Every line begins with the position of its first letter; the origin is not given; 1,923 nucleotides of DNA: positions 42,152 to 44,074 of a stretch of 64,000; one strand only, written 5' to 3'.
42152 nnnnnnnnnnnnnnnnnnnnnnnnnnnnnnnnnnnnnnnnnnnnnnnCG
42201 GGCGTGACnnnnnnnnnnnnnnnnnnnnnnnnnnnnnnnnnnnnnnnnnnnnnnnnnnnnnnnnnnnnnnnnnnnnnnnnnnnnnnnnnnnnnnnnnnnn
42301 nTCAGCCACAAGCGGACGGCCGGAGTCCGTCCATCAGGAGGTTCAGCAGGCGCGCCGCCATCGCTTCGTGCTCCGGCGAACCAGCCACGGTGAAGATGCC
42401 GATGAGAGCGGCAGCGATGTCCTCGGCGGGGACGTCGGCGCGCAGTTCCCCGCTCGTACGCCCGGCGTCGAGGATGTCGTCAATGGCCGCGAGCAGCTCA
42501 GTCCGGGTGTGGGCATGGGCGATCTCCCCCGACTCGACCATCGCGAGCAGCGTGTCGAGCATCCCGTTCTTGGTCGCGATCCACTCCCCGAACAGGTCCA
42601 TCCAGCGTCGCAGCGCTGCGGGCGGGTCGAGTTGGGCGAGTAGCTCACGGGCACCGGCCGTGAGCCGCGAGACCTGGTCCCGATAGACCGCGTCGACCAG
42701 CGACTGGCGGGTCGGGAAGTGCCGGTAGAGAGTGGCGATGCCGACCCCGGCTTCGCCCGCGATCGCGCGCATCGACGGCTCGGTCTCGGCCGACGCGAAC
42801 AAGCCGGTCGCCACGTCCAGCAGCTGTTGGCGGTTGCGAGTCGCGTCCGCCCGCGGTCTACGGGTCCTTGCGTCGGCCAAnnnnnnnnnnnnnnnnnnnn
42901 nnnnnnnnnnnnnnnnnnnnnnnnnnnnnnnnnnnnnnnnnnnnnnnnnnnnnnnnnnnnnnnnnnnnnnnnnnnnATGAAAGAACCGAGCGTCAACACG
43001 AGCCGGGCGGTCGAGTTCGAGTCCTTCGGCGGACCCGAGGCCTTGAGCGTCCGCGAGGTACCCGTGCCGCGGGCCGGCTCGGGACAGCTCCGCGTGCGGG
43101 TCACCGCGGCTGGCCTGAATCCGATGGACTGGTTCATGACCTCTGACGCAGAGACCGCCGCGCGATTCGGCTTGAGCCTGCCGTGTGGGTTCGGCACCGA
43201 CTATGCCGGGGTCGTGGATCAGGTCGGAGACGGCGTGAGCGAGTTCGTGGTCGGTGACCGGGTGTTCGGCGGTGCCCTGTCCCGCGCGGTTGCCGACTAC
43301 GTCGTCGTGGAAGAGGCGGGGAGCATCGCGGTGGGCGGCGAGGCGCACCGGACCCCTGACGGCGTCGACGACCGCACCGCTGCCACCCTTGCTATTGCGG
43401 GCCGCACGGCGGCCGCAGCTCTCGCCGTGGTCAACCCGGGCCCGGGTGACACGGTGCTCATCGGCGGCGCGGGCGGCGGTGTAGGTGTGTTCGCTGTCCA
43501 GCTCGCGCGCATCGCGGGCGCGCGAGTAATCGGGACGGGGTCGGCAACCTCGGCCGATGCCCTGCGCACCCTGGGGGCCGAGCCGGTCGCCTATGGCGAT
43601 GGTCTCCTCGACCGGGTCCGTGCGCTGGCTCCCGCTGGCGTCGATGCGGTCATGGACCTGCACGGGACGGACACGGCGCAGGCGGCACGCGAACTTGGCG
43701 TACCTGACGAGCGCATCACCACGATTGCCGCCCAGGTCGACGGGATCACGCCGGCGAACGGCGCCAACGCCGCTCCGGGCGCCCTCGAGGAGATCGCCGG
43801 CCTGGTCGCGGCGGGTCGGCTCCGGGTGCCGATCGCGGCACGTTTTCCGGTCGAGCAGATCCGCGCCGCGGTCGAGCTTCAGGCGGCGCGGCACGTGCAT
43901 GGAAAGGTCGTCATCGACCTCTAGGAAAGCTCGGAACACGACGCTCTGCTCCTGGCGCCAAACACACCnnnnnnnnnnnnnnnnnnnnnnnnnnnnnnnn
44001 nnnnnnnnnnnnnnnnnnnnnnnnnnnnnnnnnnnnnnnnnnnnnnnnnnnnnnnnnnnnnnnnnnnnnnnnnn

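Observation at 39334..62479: Lineage-specific DevR/DosR-like operator: GGWCCTT-core 14-mers concentrated in the island's promoters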

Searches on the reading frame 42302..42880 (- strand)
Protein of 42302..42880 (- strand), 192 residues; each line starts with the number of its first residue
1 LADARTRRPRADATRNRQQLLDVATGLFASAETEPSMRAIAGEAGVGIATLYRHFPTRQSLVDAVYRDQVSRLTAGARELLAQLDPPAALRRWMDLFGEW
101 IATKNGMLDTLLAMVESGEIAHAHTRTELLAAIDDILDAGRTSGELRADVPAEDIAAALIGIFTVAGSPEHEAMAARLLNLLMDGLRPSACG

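Call 69: search_protein_families(library=pfam, max_evalue=0.01, proteins=[window:42302-42880:-])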
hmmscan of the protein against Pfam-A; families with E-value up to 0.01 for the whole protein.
window:42302-42880:- (192 aa): 5 families
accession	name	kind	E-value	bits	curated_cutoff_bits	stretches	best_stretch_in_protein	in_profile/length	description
PF21597.2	TetR_C_43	-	1.1e-15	58.1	27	1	85-188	1-105/105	Transcriptional regulator SbtR-like, C-terminal domain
PF00440.29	TetR_N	-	1.3e-09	38.1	24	1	20-65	1-47/47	Bacterial regulatory proteins, tetR family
PF16859.10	TetR_C_11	-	0.00021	22.1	32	1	90-178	11-105/113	Tetracyclin repressor-like, C-terminal domain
PF17938.6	TetR_C_29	-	0.00089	19.8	26.2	1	125-166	46-87/119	Tetracyclin repressor-like, C-terminal domain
PF16925.10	TetR_C_13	-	0.0076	17.1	27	0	124-166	47-89/109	Tetracyclin repressor-like, C-terminal domain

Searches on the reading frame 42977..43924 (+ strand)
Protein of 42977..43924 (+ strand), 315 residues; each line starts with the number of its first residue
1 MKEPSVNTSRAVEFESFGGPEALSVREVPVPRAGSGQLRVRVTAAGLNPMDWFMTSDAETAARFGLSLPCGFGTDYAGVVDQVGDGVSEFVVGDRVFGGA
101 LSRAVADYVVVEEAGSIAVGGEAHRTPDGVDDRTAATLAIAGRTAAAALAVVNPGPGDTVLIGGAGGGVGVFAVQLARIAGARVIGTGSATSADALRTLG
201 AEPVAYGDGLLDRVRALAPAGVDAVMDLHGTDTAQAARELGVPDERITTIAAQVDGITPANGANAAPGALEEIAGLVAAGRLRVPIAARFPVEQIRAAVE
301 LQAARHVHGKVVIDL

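Call 69: search_protein_families(library=pfam, max_evalue=0.01, proteins=[window:42977-43924:+])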
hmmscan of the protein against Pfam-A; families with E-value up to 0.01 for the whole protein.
window:42977-43924:+ (315 aa): 3 families
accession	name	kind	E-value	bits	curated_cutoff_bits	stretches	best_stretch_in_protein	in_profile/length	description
PF08240.17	ADH_N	-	3.1e-12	47.1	23.5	1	35-100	2-64/104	Alcohol dehydrogenase GroES-like domain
PF13602.12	ADH_zinc_N_2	-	2.4e-11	45.1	27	1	199-313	1-134/134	Zinc-binding dehydrogenase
PF00107.32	ADH_zinc_N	-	3.2e-10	40.5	31.8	1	168-254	1-91/129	Zinc-binding dehydrogenase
